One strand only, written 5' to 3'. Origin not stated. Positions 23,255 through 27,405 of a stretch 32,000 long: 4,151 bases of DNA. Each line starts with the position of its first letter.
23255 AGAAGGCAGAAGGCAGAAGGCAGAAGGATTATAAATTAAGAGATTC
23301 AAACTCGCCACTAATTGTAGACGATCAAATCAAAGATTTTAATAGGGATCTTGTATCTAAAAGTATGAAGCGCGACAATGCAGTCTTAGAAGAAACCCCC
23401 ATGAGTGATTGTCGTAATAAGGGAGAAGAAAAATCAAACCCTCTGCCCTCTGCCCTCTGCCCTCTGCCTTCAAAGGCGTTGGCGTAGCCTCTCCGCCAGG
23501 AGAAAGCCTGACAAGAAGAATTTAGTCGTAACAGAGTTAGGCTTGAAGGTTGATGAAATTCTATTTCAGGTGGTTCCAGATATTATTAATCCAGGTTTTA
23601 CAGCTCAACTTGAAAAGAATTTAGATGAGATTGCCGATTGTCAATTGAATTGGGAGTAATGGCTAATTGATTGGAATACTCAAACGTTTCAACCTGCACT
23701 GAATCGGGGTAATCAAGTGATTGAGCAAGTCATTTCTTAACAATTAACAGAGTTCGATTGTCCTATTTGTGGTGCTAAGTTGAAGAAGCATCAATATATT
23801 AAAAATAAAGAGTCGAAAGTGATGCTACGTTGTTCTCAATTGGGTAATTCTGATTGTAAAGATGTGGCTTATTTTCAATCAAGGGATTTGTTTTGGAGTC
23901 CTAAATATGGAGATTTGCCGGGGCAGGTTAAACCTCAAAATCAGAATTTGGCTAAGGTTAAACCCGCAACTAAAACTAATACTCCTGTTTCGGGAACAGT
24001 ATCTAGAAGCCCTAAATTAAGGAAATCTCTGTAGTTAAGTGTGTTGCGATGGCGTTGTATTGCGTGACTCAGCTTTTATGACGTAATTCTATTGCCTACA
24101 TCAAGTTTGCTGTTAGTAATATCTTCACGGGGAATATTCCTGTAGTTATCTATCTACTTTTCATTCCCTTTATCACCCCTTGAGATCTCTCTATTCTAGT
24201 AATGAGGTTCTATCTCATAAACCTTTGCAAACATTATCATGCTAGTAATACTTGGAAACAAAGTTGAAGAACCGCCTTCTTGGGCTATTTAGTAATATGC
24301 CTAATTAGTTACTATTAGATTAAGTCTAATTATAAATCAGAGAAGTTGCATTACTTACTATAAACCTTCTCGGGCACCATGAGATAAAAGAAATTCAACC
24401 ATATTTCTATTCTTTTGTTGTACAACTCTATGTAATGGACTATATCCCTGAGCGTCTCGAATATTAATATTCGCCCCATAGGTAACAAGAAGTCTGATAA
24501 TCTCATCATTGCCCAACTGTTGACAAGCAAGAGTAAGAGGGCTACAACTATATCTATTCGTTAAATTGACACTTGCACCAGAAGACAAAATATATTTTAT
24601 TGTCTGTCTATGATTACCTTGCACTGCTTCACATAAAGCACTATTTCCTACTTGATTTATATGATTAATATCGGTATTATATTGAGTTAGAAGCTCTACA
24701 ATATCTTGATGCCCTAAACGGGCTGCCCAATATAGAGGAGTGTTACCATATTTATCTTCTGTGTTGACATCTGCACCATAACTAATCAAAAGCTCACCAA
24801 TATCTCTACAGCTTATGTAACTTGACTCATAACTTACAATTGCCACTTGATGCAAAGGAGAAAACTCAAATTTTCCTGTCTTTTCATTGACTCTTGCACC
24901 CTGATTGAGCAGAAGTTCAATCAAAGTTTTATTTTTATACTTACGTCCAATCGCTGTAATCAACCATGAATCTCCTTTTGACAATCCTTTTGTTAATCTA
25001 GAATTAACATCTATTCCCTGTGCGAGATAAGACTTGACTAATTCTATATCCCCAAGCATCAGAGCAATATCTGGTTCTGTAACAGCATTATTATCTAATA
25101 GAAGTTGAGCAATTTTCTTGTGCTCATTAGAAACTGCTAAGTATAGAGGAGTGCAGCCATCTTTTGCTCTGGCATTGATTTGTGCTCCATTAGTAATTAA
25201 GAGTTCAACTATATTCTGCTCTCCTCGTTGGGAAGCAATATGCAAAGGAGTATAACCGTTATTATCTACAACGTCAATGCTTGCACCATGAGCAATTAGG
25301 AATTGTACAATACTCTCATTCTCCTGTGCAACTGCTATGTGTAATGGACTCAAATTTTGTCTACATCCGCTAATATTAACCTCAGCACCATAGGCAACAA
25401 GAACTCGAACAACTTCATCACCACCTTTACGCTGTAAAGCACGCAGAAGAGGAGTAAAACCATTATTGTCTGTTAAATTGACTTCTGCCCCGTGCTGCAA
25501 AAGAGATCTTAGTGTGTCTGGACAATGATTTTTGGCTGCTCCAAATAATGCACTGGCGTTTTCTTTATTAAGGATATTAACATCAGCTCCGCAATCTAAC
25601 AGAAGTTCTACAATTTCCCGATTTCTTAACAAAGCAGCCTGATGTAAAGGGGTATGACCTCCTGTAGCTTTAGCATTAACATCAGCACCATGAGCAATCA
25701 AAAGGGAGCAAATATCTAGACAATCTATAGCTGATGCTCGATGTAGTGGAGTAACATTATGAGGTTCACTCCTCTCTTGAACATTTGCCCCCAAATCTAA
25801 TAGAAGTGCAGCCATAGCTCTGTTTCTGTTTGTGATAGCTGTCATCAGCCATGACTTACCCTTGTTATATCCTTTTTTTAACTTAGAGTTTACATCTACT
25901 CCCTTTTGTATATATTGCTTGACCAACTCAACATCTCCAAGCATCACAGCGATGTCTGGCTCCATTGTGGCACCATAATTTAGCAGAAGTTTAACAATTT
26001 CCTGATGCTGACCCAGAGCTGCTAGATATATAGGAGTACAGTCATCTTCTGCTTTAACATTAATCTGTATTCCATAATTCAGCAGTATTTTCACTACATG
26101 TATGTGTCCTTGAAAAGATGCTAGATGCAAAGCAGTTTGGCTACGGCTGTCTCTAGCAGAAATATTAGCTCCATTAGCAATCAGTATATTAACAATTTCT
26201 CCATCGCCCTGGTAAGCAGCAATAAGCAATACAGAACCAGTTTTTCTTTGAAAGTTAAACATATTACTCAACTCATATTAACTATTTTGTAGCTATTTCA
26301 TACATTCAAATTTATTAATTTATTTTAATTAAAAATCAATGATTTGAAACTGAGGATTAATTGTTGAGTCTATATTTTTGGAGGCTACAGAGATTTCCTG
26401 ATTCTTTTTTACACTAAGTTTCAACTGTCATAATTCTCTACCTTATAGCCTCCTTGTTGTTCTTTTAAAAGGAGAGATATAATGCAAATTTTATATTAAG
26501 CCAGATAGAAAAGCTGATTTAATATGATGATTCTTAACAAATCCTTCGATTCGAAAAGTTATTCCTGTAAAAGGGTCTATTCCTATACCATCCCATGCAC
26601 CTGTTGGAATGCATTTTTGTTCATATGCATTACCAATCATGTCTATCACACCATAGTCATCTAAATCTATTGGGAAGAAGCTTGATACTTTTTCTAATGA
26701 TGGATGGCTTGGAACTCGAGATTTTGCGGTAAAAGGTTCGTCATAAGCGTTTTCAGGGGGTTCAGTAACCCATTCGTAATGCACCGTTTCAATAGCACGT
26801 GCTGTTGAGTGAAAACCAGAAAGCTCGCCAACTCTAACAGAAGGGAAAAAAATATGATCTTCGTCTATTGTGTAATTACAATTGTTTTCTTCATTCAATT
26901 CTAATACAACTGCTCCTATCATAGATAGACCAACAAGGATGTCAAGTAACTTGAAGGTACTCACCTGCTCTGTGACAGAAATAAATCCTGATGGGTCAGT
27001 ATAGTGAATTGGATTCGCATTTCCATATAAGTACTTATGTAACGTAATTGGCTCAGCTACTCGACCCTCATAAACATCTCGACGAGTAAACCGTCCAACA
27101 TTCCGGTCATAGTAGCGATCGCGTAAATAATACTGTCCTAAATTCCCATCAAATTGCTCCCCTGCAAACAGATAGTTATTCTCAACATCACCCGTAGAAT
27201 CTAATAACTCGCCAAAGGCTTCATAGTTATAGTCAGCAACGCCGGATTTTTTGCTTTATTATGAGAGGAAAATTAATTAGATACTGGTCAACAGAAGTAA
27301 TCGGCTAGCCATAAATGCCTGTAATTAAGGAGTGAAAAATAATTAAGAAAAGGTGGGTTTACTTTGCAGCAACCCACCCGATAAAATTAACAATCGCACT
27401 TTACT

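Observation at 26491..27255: Orphan Rhs/YD C-terminal tip with an unassigned ~170-aa toxin-like tail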

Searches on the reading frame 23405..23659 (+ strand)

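Call 67: search_protein_families(library=pfam, proteins=[window:23405-23659:+], max_evalue=0.001)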
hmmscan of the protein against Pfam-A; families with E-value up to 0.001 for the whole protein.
window:23405-23659:+ (84 aa): 1 family
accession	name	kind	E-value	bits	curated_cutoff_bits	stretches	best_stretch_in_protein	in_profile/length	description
PF01131.25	Topoisom_bac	-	6.1e-09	35.8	35.1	1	36-84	360-407/411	DNA topoisomerase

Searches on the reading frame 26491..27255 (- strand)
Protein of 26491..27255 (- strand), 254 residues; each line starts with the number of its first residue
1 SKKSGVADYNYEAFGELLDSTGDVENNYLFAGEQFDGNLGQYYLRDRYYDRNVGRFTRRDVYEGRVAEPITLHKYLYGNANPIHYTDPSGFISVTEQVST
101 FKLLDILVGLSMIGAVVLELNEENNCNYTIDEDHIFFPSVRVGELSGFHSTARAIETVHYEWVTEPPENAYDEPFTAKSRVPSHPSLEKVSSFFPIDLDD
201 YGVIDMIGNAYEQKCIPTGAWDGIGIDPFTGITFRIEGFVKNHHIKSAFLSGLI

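Call 5: search_protein_families(library=pfam, proteins=[window:26491-27255:-], max_evalue=1)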
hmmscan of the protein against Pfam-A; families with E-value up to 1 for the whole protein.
window:26491-27255:- (254 aa): 1 family
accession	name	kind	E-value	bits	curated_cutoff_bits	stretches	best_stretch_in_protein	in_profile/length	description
PF14436.11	EndoU_bacteria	-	0.068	14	25.3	1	134-223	7-100/129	Bacterial EndoU nuclease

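Call 6: search_protein_families(library=ncbifam, proteins=[window:26491-27255:-], max_evalue=1)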
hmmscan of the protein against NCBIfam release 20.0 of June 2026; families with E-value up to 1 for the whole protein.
window:26491-27255:- (254 aa): 2 families
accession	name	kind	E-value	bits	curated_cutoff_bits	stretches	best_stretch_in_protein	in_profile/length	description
TIGR03696.1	Rhs_assc_core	domain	1.4e-16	60.8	32.5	1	11-90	1-75/76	RHS repeat-associated core domain-containing protein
NF041261.1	RHS_core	equivalog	0.00026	18.9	2000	1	10-90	1183-1260/1261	RHS element core protein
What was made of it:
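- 26983..27255 (-): Rhs-associated core end, 91 aa with no start codon, ending in the YTDPSGF boundary motif (DPxG[LWF]). TIGR03696 E=1.4e-16, 60.8 bits (cut-off 32.5), model 1-75/76 on aa 11-90 = 26986-27225 (call 6).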

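Call 35: find_related_loci(query=window:26491-27255:-, collection=genome_contigs, flank=10000)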
Query window:26491-27255:- (254 aa) in genome_contigs; peptide patterns used: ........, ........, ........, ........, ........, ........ (x = any residue, [..] = any of these).
96 stretches matched a pattern; 33 encode a relative of the query (tblastn E <= 1e-3); 32 distinct loci.
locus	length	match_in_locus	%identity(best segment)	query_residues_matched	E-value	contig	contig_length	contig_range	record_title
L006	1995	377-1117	56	9-253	2e-94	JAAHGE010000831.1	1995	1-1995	MAG: Desertifilum sp. SIO1I2 1I2_NODE_831, whole genome shotgun sequence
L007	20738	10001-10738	54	9-249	6e-82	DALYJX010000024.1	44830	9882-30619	MAG TPA_asm: Phormidiaceae cyanobacterium CTOTU46633 NODE_50_length_44830_cov_26.859564, whole genome shotgun sequence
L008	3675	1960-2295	71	6-117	7e-51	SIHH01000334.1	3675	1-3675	MAG: Phormidium sp. SL48-SHIP NODE_39117_length_3675_cov_51.226243, whole genome shotgun sequence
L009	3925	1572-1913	67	6-119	4e-49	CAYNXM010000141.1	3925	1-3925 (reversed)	MAG TPA_asm: uncultured Lyngbya sp. isolate binchicken_co372_111 genome assembly, contig: k141_1464711, whole genome sho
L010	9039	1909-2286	62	6-125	4e-46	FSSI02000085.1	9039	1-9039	Oscillatoria sp. HE10JO genome assembly, contig: Sample_HE_10J0_scaffold_84, whole genome shotgun sequence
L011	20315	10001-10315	70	6-108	1e-44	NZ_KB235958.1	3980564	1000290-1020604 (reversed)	Baaleninema simplex PCC 7105 Gei7105DRAFT_GPC.5, whole genome shotgun sequence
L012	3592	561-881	67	6-112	5e-45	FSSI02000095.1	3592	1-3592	Oscillatoria sp. HE10JO genome assembly, contig: Sample_HE_10J0_scaffold_94, whole genome shotgun sequence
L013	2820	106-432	63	6-117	3e-42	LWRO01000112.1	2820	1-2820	MAG: Geitlerinema sp. BBD 1991-9 scaffold_1697, whole genome shotgun sequence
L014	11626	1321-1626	64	9-110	4e-41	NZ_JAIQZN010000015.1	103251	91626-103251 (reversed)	Argonema antarcticum A004/B2 NODE_39_length_103251_cov_13.970584, whole genome shotgun sequence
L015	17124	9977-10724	59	1-114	6e-39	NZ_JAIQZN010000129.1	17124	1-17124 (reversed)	Argonema antarcticum A004/B2 NODE_161_length_17124_cov_11.283452, whole genome shotgun sequence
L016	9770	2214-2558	55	9-117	5e-38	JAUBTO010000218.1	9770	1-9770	Microcoleus sp. C2D2 NODE_449_length_9770_cov_40.039616, whole genome shotgun sequence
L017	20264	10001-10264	69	6-93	1e-37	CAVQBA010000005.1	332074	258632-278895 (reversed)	MAG: uncultured cyanobacterium isolate MFD03250.bin.2.83 genome assembly, contig: contig_20841, whole genome shotgun seq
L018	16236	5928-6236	60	6-108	7e-37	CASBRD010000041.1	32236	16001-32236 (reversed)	MAG: uncultured cyanobacterium isolate PMM_0008 genome assembly, contig: PMM_0008_000000000041, whole genome shotgun seq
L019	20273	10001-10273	65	9-99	2e-35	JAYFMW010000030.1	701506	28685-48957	MAG: Microcoleus sp. isolate Neu2020_600 contig_99, whole genome shotgun sequence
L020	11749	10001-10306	59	6-107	1e-34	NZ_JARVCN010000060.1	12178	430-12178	Crocosphaera sp. Alani8 cyanothece_000000000060, whole genome shotgun sequence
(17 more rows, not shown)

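Call 61: find_related_loci(query=window:26491-27255:-, collection=metagenome_contigs, flank=10000)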
Query window:26491-27255:- (254 aa) in metagenome_contigs; peptide patterns used: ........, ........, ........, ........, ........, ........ (x = any residue, [..] = any of these).
157 stretches matched a pattern; 44 encode a relative of the query (tblastn E <= 1e-3); 44 distinct loci.
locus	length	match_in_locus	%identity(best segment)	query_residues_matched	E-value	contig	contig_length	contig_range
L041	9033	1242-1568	61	5-112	9e-40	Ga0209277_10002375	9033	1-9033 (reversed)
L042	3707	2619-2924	61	9-110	4e-39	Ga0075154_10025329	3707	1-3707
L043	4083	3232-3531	60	9-108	4e-38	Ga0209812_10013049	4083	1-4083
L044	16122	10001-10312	56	9-112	4e-37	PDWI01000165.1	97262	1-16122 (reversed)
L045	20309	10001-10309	60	6-108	4e-37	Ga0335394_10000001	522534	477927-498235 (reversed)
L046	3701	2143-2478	55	1-110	1e-36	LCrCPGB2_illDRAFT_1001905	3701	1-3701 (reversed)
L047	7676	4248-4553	56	9-110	3e-35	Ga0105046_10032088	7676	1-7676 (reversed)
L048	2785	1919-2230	55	9-112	2e-34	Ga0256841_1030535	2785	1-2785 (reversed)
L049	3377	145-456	55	9-112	5e-34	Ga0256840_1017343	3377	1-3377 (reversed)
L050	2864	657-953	56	9-107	3e-33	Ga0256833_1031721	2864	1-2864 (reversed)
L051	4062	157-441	54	9-112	2e-33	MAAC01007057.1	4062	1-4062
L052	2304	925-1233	56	6-107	7e-33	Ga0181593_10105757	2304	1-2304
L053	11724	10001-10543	38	9-151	3e-32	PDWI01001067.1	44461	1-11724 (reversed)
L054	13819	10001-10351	46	9-118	1e-31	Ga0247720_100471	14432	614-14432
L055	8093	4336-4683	51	9-124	2e-31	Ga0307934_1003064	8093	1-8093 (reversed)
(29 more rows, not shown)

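Call 62: search_protein_families(library=padloc, proteins=[window:26491-27255:-], max_evalue=0.01)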
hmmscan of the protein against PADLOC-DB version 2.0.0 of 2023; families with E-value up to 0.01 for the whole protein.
window:26491-27255:- (254 aa): 0 families

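Call 66: search_protein_families(library=pfam, proteins=[L007:107-10774:+, L007:13225-15591:+, L007:16117-18465:+, L007:15645-16100:+, L007:18508-19047:+], max_evalue=0.001)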
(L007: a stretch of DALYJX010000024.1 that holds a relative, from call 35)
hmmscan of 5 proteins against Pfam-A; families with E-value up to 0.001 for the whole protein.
L007:107-10774:+ (3555 aa): 13 families
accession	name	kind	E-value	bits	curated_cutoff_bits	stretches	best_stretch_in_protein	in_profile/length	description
PF05593.20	RHS_repeat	-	2e-121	395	22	13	2472-2507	1-36/38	RHS Repeat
PF05345.18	He_PIG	-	3.6e-93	306.6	24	10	1701-1784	1-95/96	Putative Ig domain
PF17963.7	Big_9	-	2.5e-45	153.7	23.6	6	660-740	4-86/89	Bacterial Ig domain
PF24908.1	Ig_SIBA-E_2nd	-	1.6e-35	122.2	27.8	1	757-843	4-94/117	Integrin beta-like protein A-E, second Ig-like domain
PF17892.7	Cadherin_5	-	1.3e-21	76.7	26.5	1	663-741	15-94/98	Cadherin-like domain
PF13448.11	DUF4114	-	9.1e-18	65.4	27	1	62-147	1-84/85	Domain of unknown function (DUF4114)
PF19077.6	Big_13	-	5.8e-13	49.7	27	1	295-375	6-94/102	Bacterial Ig-like domain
PF18957.6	RibLong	-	3e-06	28.4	27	0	1818-1867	36-90/93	Long Rib domain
PF09136.16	Glucodextran_B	-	4.5e-05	23.7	27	1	304-380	6-81/83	Glucodextranase, domain B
PF14436.11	EndoU_bacteria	-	8.6e-05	23.3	25.3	1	3424-3546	5-128/129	Bacterial EndoU nuclease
PF17957.7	Big_7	-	0.00029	21.8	24.1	1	1876-1931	1-57/70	Bacterial Ig domain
PF25174.1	Beta-prop_THOC3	-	0.00051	19.6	305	0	2449-2593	94-230/272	THOC3 beta-propeller domain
PF13750.12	Big_3_3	-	0.00083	19.5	27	0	1843-1895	13-69/157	Bacterial Ig-like domain (group 3)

L007:13225-15591:+ (788 aa): 1 family
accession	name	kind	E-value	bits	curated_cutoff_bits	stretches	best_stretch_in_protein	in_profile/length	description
PF05593.20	RHS_repeat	-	1.3e-57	191.6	22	7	208-243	1-37/38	RHS Repeat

L007:16117-18465:+ (782 aa): 1 family
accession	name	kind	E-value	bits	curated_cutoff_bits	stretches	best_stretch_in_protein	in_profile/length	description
PF05593.20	RHS_repeat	-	2.4e-56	187.6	22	6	182-217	1-37/38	RHS Repeat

L007:15645-16100:+ (151 aa): 0 families

L007:18508-19047:+ (179 aa): 0 families
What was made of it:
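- Closest known: Orphan rhs-CT/rhsI modules of Rhs loci. Different: The L007 parent shows DUF4114 and Ig-like domains before its RHS repeats, and no PAAR or other T6SS-associated domain was reported at E<=0.001 (call 66).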

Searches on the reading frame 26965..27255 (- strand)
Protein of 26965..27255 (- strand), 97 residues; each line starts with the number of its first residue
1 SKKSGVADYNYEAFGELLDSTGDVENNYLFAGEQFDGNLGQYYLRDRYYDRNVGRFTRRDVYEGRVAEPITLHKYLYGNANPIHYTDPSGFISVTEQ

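Call 16: find_homologous_proteins(query=window:26965-27255:-, max_evalue=0.00001)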
Query seq(97 aa) (97 aa): 24 proteins with E <= 0.00001 among 24 candidates.
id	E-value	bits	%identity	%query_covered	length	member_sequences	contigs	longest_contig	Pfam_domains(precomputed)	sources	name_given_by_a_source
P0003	5.7e-30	122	65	82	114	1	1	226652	-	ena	-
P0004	5.8e-29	118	69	86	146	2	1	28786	-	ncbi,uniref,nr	ncbi:RHS repeat-associated core domain-containing protein [Spirulina sp. 06S082]|uniref:RHS repeat-a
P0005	7.3e-29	118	61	91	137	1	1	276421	-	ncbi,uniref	ncbi:RHS repeat-associated core domain-containing protein, partial [Oceanobacter mangrovi]|uniref:RH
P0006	9.2e-29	118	66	85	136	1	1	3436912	-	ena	-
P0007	5.8e-28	115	63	89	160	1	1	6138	-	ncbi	-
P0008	8.3e-28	115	58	89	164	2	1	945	PF25023.2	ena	-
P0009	1.8e-26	110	61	82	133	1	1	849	-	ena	-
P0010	4.8e-26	109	60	85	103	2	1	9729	-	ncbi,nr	ncbi:MAG: RHS repeat-associated core domain-containing protein [Spongiibacteraceae bacterium]|nr:RHS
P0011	5.7e-26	109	58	93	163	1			PF25023.2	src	-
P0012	2.9e-25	107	58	91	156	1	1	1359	-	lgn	-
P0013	4.2e-25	106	58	91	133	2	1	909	-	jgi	-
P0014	1.7e-24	104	58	82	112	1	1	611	-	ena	-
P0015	1.9e-22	98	63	77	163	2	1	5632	PF25023.2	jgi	-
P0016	2.0e-22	97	56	81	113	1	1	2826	-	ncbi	ncbi:MAG: RHS repeat-associated core domain-containing protein, partial [Thiotrichaceae bacterium]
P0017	2.4e-22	97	70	65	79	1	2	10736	-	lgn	-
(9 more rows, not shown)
